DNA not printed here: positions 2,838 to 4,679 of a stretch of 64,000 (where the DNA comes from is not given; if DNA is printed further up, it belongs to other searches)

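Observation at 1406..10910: Candidate catabolic/uptake module: two UbiD-family decarboxylases plus PhyH dioxygenase, alpha/beta hydrolase, TAXI-TRAP transporter, thioesterase and SDR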

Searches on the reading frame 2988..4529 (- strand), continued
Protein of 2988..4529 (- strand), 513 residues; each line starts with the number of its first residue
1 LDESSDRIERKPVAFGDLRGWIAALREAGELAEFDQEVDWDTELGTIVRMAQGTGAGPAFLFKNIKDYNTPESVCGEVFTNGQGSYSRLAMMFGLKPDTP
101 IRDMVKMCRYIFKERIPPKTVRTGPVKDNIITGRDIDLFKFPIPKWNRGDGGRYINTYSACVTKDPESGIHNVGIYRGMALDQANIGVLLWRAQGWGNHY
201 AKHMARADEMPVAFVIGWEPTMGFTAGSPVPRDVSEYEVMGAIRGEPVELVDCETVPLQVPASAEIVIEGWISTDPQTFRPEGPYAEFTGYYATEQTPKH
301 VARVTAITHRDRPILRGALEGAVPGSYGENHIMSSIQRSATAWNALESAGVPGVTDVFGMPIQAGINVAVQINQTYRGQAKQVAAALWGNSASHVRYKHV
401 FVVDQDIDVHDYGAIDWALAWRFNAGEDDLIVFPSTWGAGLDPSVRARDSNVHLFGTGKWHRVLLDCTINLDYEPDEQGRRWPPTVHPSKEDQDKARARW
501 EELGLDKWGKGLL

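Call 68: search_solved_structures(query=window:2988-4529:-, max_evalue=1e-48, show_alignments=2)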
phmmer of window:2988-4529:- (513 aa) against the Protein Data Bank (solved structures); distinct sequences matched with E-value up to 1e-48: 7.
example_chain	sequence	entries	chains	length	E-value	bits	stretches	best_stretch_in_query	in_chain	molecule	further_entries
7pda_A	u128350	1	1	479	3.9e-64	220.3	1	14-443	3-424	UbiD family decarboxylase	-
4ip2_A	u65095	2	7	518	9.8e-51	176.1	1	17-449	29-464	Aromatic Acid Decarboxylase | PA0254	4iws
7abn_D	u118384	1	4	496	1e-50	176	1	17-449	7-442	UbiD-like decarboxylase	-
7abo_C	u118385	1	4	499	3.7e-50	174.1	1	17-449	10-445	UbiD-like decarboxylase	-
6h6v_A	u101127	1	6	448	5.1e-50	173.7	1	17-447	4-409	3-polyprenyl-4-hydroxybenzoate decarboxylase and related decarboxylases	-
6h6x_B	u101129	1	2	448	9.7e-50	172.8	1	17-447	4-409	3-polyprenyl-4-hydroxybenzoate decarboxylase and related decarboxylases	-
7nf0_A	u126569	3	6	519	8.6e-49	169.6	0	17-507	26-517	Ferulic acid decarboxylase 1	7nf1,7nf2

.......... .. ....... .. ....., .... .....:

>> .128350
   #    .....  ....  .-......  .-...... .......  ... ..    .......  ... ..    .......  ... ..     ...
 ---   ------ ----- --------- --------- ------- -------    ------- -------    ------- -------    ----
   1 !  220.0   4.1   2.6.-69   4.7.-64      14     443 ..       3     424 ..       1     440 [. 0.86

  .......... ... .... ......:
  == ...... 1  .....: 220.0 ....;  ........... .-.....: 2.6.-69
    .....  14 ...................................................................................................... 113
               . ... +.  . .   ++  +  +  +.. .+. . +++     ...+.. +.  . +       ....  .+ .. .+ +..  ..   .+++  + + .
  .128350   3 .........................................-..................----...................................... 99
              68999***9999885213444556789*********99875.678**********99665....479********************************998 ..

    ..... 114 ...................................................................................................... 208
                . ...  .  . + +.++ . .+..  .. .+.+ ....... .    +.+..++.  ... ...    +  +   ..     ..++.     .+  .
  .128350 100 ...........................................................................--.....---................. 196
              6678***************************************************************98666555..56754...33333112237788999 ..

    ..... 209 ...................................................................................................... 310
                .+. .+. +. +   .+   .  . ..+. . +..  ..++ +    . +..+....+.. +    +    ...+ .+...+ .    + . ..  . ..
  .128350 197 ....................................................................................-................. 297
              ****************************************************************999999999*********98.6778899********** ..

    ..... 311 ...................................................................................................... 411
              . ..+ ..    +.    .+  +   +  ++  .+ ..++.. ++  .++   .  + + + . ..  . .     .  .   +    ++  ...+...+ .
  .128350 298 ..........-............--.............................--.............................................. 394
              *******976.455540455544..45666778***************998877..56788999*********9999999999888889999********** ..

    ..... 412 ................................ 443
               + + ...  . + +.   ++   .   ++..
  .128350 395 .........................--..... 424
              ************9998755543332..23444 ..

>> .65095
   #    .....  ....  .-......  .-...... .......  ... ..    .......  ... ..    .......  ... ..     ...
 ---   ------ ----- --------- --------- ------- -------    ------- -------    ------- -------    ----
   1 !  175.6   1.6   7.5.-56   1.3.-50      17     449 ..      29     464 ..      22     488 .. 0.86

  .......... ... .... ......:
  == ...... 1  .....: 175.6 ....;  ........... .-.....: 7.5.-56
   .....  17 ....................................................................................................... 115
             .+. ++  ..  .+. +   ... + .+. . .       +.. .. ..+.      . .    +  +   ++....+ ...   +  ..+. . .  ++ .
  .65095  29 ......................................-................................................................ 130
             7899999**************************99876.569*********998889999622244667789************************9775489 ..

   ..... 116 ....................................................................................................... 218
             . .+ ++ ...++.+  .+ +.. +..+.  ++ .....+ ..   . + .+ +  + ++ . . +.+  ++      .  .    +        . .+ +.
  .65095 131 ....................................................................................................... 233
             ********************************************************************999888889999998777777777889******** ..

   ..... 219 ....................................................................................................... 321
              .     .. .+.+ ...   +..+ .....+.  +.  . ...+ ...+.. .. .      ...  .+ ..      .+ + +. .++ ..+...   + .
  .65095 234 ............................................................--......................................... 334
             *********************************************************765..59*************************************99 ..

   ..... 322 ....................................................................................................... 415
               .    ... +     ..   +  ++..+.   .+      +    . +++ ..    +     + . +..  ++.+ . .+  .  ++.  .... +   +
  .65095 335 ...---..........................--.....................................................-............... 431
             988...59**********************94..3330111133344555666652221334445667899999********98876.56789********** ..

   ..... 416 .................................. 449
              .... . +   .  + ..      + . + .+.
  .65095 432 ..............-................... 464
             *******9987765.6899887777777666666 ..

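Call 92: search_protein_families(library=pfam, proteins=[L091:5148-6479:-, L091:7054-7617:-, L091:8572-8979:-, L040:1348-1995:-, L041:6620-8041:+, L041:5668-6621:-, L041:13805-14719:-, L041:14667-15734:-, L041:15943-16752:-], max_evalue=0.001)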
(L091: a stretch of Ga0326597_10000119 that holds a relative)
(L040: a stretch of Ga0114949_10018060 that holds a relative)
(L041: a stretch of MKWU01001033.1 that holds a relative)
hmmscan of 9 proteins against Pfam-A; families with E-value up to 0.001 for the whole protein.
L091:5148-6479:- (443 aa): 0 families

L091:7054-7617:- (187 aa): 1 family
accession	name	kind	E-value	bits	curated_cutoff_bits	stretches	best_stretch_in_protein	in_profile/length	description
PF08974.15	DUF1877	-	3.6e-31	109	22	1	7-184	1-163/163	Domain of unknown function (DUF1877)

L091:8572-8979:- (135 aa): 3 families
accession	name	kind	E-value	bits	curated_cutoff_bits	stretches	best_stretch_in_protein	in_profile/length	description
PF00903.31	Glyoxalase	-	8.9e-23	81.4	20.6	1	9-130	1-121/121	Glyoxalase/Bleomycin resistance protein/Dioxygenase superfamily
PF13669.12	Glyoxalase_4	-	2.2e-08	34.8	27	1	12-109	2-100/109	Glyoxalase/Bleomycin resistance protein/Dioxygenase superfamily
PF18029.7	Glyoxalase_6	-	2.8e-05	25.2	23.6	1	14-130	3-105/106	Glyoxalase-like domain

L040:1348-1995:- (215 aa): 3 families
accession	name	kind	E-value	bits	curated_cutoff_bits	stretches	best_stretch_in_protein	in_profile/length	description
PF14279.12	HNH_5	-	2.8e-14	53.2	27.5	1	120-172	1-53/56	HNH endonuclease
PF01844.29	HNH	-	3.5e-14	53.1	21.4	1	120-165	1-47/47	HNH endonuclease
PF13395.12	HNH_4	-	0.00086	19.7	22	0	120-167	1-53/54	HNH endonuclease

L041:6620-8041:+ (473 aa): 2 families
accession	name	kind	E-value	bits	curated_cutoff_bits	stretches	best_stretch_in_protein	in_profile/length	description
PF00557.29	Peptidase_M24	-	3.9e-25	89.3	23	1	256-457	3-208/208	Metallopeptidase family M24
PF01321.24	Creatinase_N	-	2.8e-09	38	22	1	97-247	1-128/128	Creatinase/Prolidase N-terminal domain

L041:5668-6621:- (317 aa): 4 families
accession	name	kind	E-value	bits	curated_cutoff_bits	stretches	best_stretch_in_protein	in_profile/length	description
PF00107.32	ADH_zinc_N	-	8e-23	81.2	31.8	1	141-272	3-128/129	Zinc-binding dehydrogenase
PF08240.17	ADH_N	-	1.9e-13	51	23.5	1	2-100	31-104/104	Alcohol dehydrogenase GroES-like domain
PF16912.11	Glu_dehyd_C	-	1.5e-08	34.9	34.9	1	129-296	31-199/211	Glucose dehydrogenase C-terminus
PF13602.12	ADH_zinc_N_2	-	2e-07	32.5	27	1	174-301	1-126/134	Zinc-binding dehydrogenase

L041:13805-14719:- (304 aa): 0 families

L041:14667-15734:- (355 aa): 0 families

L041:15943-16752:- (269 aa): 1 family
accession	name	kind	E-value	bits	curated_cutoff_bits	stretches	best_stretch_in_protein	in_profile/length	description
PF02423.21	OCD_Mu_crystall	-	1.1e-37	130.1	24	1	19-249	85-310/314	Ornithine cyclodeaminase/mu-crystallin family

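Call 105: search_protein_representatives(protein=window:2988-4529:-)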
Query: 513 residues. Proteins with E-value up to 0.001 (for the whole library): 6482; up to 1e-10: 3471; up to 1e-30: 892. The best 150 are listed.
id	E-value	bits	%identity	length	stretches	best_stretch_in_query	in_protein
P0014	6.4e-258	873.1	72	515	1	6-510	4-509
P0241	3.2e-134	464.8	47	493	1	14-506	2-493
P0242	4.1e-123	428.2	46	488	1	14-504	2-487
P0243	2.1e-115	402.7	44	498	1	14-512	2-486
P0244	7.7e-109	381.1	43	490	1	14-505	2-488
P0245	5.9e-105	368.2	62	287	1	4-268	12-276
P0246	5.0e-104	365.2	40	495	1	15-506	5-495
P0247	6.4e-104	364.8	59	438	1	122-414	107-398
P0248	6.2e-101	355.0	39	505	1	16-509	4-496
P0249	2.1e-99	350.0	40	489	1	14-504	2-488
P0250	1.2e-97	344.1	40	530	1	12-505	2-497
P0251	1.7e-97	343.6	41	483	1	15-506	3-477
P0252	3.1e-95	336.2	64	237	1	282-507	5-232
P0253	1.5e-93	330.6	42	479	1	14-451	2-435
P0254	3.6e-93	329.3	47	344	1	17-357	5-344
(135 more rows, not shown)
